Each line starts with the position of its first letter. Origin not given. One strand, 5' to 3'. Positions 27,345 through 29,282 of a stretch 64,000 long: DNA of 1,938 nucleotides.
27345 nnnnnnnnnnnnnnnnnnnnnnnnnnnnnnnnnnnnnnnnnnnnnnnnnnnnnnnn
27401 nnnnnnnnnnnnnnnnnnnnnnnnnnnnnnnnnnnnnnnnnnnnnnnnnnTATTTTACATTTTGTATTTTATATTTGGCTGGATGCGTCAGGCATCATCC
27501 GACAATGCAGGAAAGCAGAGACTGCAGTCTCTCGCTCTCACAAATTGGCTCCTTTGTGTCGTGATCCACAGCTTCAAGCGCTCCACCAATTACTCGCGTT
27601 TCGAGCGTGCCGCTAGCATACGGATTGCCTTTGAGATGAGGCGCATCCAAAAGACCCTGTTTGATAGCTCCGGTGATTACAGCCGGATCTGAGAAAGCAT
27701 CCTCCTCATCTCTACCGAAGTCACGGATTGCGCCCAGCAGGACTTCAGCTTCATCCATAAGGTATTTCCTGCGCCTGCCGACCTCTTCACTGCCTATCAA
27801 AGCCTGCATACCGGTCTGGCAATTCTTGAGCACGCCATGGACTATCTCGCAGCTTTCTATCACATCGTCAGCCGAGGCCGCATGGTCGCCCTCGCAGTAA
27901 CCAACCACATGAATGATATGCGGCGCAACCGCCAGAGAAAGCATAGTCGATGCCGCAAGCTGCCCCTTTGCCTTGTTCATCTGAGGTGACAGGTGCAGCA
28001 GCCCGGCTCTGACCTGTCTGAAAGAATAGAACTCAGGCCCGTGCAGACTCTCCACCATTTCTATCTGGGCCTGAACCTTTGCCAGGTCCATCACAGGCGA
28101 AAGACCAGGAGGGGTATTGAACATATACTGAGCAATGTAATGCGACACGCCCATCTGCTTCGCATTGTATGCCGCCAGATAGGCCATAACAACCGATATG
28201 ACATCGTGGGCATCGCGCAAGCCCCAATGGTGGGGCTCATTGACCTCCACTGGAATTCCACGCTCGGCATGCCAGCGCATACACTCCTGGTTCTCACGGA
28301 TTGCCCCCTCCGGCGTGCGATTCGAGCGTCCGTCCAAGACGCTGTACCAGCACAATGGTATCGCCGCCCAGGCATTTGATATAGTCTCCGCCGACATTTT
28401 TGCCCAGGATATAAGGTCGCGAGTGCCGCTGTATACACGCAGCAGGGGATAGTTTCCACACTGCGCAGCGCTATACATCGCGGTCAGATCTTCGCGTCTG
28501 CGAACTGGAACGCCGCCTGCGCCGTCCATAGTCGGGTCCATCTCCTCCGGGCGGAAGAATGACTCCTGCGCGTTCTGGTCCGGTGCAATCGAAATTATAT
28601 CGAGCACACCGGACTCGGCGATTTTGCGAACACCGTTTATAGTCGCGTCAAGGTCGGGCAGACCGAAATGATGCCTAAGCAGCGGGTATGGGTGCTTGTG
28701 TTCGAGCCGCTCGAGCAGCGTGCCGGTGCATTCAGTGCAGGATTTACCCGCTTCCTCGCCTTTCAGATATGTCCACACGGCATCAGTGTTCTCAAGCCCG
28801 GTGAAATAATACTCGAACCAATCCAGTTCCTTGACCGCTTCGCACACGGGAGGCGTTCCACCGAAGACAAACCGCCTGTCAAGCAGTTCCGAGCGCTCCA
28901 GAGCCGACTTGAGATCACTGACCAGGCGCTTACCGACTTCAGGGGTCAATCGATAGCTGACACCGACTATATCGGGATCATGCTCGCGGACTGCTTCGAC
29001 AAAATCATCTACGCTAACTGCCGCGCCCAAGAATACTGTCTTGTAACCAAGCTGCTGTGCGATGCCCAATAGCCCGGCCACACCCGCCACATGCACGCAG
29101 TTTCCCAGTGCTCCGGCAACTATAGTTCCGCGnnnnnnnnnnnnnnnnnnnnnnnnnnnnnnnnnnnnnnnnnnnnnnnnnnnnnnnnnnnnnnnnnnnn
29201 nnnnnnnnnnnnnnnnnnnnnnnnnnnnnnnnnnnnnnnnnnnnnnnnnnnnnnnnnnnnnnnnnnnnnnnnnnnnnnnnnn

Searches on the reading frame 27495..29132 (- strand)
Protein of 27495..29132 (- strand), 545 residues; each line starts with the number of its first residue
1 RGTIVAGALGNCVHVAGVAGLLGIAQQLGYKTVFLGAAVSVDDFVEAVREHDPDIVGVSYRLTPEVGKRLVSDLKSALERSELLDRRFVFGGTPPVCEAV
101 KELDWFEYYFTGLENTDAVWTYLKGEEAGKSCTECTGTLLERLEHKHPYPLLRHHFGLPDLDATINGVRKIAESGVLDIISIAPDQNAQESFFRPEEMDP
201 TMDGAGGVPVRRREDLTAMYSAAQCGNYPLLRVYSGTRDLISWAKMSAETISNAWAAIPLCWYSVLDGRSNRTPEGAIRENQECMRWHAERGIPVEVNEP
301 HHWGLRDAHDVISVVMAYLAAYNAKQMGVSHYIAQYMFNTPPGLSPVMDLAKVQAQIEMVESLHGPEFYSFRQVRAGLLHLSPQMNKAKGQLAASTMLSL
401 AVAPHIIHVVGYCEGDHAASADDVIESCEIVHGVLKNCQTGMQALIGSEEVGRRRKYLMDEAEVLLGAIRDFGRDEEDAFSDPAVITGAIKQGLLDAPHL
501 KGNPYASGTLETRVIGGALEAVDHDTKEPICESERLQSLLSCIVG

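Call 19: search_protein_families(library=pfam, proteins=[window:27495-29132:-], max_evalue=0.00001)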
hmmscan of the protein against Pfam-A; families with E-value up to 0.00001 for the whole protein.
window:27495-29132:- (545 aa): 1 family
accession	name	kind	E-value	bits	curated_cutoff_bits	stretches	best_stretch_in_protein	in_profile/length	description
PF02310.24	B12-binding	-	2.3e-11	44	32.1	1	3-96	2-92/121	B12 binding domain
